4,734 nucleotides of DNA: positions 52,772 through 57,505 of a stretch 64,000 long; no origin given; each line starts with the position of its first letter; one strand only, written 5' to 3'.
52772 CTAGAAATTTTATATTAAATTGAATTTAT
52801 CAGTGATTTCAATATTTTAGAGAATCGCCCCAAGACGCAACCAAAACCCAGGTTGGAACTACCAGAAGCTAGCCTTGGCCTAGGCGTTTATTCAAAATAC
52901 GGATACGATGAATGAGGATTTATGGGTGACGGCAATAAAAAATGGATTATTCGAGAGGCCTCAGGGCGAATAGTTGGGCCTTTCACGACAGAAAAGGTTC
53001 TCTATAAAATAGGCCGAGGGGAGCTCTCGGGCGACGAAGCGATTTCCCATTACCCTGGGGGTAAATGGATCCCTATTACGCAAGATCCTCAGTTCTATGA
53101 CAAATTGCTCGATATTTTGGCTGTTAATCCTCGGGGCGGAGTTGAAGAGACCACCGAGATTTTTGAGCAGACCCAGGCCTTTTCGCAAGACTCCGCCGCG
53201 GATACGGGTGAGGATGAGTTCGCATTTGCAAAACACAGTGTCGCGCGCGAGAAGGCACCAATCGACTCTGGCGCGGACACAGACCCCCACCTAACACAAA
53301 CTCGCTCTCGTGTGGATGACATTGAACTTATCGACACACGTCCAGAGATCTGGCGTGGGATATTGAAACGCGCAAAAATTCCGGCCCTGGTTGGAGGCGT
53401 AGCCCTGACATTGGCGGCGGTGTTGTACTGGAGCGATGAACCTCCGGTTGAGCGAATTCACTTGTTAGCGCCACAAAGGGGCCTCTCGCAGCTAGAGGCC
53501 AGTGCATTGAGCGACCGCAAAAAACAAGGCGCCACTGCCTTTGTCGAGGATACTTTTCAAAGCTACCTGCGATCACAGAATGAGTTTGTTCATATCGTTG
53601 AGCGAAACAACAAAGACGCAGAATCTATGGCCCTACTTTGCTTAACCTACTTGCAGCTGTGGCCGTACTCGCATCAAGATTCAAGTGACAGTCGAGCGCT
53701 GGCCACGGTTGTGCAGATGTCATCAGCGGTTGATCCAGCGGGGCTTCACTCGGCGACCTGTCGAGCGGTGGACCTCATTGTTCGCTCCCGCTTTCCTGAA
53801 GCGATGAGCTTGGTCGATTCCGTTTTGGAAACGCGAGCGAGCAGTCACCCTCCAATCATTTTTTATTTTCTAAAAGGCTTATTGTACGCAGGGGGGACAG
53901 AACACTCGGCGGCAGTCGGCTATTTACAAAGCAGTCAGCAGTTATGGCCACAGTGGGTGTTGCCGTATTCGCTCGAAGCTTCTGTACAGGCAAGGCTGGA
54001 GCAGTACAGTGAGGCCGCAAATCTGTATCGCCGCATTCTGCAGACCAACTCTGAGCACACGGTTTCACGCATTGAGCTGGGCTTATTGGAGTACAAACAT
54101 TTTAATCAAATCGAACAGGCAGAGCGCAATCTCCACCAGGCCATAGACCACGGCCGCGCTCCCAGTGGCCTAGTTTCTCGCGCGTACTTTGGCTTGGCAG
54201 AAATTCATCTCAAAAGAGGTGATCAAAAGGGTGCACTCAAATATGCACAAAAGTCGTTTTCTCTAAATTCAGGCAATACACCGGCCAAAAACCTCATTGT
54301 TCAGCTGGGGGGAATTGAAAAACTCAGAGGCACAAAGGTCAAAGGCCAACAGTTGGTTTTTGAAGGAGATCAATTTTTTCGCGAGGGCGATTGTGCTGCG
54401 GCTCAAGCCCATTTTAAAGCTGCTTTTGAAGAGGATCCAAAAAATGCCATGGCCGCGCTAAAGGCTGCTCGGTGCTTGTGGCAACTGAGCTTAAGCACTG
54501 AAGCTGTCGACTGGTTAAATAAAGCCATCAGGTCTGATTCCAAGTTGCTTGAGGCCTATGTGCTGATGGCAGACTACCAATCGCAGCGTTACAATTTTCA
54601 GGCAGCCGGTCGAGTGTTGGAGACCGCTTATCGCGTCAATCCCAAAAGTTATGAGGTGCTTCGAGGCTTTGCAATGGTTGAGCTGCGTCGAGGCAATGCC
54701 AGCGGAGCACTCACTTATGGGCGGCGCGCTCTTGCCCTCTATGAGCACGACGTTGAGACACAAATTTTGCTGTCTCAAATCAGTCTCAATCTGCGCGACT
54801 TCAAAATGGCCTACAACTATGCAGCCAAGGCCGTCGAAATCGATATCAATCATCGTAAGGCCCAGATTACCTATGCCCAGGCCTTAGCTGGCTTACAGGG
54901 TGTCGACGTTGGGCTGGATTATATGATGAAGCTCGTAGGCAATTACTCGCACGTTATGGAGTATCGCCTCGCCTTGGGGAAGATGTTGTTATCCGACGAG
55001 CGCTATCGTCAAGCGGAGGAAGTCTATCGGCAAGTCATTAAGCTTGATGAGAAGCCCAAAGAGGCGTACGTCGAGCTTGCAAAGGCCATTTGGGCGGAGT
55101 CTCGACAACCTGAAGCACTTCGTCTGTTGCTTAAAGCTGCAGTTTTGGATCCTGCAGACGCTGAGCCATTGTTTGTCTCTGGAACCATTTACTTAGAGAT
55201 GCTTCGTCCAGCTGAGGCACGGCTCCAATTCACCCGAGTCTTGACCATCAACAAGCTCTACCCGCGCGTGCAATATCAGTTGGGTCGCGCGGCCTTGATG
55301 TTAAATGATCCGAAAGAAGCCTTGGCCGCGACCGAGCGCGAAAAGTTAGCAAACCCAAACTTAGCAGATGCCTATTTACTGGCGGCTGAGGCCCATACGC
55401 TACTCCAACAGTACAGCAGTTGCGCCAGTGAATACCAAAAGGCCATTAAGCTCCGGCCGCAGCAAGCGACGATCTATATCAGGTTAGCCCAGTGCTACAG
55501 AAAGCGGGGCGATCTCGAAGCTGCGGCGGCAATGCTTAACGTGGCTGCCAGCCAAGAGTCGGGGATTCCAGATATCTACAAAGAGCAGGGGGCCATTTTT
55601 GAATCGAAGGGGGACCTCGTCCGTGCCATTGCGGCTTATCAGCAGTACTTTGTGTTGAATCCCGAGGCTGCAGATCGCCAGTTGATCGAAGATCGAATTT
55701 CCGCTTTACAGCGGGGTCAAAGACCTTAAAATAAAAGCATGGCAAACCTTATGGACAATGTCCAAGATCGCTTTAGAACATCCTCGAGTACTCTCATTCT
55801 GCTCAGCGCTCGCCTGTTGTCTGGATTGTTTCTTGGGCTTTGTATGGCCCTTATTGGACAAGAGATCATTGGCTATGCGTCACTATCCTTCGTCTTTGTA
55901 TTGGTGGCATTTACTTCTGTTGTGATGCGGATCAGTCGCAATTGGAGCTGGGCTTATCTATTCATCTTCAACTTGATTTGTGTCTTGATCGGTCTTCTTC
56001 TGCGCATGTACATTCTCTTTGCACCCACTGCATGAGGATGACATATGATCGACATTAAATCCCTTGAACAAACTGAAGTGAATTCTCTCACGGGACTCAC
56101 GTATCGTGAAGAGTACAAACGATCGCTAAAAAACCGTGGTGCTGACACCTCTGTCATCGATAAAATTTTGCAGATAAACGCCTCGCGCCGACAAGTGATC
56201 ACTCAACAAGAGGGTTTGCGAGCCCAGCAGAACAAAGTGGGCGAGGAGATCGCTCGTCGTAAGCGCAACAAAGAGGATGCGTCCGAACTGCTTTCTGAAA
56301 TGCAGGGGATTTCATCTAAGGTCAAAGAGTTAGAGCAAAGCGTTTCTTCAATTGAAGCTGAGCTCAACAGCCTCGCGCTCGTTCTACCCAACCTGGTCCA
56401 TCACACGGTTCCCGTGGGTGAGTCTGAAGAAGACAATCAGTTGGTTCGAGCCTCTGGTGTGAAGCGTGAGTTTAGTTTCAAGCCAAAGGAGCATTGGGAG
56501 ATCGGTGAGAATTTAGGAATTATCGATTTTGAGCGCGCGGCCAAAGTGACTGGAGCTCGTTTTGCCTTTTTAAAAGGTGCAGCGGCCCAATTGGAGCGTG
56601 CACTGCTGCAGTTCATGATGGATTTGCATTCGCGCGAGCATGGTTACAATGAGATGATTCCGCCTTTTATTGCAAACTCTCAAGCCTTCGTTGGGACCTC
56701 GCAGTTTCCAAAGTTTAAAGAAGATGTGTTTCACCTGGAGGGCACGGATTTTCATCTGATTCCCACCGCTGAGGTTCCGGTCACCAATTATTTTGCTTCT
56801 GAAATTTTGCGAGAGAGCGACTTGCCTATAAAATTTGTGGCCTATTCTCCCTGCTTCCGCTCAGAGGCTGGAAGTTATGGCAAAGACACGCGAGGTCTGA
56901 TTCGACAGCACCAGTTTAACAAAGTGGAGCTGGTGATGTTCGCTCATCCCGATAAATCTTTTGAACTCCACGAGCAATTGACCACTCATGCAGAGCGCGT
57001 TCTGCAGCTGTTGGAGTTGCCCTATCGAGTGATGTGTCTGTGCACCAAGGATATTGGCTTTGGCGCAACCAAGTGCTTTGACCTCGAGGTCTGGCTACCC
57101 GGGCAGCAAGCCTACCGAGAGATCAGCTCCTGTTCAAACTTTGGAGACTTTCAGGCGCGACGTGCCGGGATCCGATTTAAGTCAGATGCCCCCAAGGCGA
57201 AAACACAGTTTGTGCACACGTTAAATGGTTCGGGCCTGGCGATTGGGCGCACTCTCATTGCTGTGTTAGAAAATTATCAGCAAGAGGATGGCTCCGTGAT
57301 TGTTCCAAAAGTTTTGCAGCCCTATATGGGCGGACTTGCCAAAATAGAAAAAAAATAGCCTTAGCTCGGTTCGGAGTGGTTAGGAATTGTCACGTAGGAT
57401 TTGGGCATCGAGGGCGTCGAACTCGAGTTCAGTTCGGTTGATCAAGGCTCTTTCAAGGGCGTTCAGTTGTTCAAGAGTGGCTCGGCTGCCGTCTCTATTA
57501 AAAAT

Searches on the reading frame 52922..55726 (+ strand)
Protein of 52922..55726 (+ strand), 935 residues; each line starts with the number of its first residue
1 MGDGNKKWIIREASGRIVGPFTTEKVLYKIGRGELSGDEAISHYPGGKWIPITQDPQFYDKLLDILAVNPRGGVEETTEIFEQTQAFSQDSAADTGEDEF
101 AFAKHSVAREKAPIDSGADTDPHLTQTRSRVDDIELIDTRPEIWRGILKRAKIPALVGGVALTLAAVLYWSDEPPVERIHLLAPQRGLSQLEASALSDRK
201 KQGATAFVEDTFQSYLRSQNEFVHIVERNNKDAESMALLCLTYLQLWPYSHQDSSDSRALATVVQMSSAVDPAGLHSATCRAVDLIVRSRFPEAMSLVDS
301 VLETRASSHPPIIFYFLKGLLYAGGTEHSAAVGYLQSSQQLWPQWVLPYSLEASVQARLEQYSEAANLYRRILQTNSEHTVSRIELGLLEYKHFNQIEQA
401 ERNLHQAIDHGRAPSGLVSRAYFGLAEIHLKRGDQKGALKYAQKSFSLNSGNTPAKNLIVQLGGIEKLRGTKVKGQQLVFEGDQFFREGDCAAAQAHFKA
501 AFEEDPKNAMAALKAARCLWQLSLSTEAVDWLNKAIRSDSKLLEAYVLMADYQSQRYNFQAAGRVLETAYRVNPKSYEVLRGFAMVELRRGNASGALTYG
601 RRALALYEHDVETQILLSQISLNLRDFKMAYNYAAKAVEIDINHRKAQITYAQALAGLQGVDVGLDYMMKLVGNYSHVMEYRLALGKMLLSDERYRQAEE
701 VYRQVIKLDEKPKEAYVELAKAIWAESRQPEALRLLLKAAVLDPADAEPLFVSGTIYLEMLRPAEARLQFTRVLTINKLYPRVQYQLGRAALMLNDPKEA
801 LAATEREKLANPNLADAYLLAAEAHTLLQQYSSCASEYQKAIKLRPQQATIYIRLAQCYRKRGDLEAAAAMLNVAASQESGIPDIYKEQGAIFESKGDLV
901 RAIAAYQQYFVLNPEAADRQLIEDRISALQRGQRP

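Call 52: search_protein_families(library=pfam, proteins=[window:52922-55726:+], max_evalue=0.00001)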
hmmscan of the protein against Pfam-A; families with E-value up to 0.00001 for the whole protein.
window:52922-55726:+ (935 aa): 17 families
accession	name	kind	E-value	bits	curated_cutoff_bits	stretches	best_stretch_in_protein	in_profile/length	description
PF13432.12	TPR_16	-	4.8e-36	123.2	32.7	1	482-540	4-62/65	Tetratricopeptide repeat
PF07719.23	TPR_2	-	2e-26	90.3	27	0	420-452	2-34/34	Tetratricopeptide repeat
PF14559.12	TPR_19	-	7.4e-26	90.7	25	1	486-540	2-56/68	Tetratricopeptide repeat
PF13428.12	TPR_14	-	3.4e-23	80.2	23.5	0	816-857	2-43/44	Tetratricopeptide repeat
PF00515.34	TPR_1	-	3.5e-17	61.8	27.8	0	420-451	2-33/34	Tetratricopeptide repeat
PF13181.12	TPR_8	-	4.6e-16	58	25.7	0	682-711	4-33/34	Tetratricopeptide repeat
PF13424.12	TPR_12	-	1.9e-14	54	30.1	0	813-875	8-71/77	Tetratricopeptide repeat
PF13431.12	TPR_17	-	2.3e-13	49.7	24.4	0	838-868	2-32/34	Tetratricopeptide repeat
PF12895.13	ANAPC3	-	9.2e-13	48.7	27.2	0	592-667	4-78/82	Anaphase-promoting complex, cyclosome, subunit 3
PF13414.12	TPR_11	-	2.5e-12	46.7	26.8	0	829-861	8-40/42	TPR repeat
PF23914.1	TPR_CcmH_CycH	-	2e-11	44.4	42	0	601-656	40-95/158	Cytochrome c-type biogenesis protein H TPR domain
PF13371.12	TPR_9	-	3.6e-09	37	35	0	856-926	2-72/73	Tetratricopeptide repeat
PF25064.1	ARM_TT21_5th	-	2.1e-08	34.9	27.8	0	544-603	2-61/117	TT21 fifth ARM repeats domain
PF25058.1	ARM_TT21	-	1.1e-07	32.4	27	0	807-877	49-122/155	Tetratricopeptide repeat protein 21 ARM repeat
PF24575.1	TPR_Slam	-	3.1e-07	31.2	35.2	0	352-393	53-94/104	Surface lipoprotein assembly modifier, N-terminal TPR repeats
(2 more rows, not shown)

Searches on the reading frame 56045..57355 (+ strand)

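Call 52: search_protein_families(library=pfam, proteins=[window:56045-57355:+], max_evalue=0.00001)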
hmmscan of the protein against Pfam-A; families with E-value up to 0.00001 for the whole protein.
window:56045-57355:+ (437 aa): 2 families
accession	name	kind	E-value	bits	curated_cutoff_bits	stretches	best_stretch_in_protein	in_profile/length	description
PF00587.30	tRNA-synt_2b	-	8e-41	140.5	29.3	1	233-411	8-179/179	tRNA synthetase class II core domain (G, H, P, S and T)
PF02403.27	Seryl_tRNA_N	-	6.7e-24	84.6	28.2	1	1-118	1-108/108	Seryl-tRNA synthetase N-terminal domain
